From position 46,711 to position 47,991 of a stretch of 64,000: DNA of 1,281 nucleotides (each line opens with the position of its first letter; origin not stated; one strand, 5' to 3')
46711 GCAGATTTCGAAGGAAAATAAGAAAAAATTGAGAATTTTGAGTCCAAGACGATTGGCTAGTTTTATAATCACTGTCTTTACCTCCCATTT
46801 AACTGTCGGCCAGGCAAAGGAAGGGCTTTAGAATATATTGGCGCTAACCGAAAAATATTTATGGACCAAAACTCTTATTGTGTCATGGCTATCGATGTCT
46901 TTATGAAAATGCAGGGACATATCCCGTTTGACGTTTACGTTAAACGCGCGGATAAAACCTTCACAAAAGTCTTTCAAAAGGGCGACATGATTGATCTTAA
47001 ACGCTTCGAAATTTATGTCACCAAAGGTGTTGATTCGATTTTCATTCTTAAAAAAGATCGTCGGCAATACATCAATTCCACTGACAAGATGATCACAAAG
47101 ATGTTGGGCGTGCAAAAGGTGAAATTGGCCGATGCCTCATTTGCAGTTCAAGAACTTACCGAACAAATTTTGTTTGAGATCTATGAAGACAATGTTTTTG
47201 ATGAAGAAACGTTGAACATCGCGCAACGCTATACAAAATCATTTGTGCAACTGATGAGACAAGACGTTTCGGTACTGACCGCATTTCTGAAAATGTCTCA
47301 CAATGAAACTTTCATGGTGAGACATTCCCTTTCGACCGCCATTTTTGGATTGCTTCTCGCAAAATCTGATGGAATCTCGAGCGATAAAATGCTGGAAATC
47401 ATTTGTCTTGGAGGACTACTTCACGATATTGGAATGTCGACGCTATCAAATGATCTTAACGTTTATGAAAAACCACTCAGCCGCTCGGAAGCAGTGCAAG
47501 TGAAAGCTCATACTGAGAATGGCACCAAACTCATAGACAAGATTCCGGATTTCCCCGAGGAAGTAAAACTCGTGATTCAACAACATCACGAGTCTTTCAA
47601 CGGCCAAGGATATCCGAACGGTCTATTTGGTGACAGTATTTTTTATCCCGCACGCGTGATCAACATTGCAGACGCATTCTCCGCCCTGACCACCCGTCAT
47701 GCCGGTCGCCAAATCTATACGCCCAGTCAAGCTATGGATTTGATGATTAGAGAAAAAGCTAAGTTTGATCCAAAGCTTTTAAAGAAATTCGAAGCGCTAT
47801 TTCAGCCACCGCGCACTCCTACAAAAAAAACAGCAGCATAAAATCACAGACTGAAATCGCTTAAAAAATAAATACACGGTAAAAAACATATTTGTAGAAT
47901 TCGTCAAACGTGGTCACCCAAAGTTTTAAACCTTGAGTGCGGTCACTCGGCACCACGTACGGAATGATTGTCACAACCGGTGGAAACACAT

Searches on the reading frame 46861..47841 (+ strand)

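Call 56: search_protein_families(library=pfam, proteins=[window:46861-47841:+], max_evalue=0.001)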
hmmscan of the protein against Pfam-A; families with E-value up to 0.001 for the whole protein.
window:46861-47841:+ (326 aa): 3 families
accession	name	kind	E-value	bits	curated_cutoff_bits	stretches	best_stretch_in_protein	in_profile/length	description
PF13487.12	HD_5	-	6.6e-26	91.5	27.2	1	181-306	42-170/170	HD domain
PF01966.28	HD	-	1.1e-12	48.6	22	1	154-275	3-115/116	HD domain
PF08668.18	HDOD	-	0.00058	19.8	22.9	0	151-199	94-139/196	HDOD domain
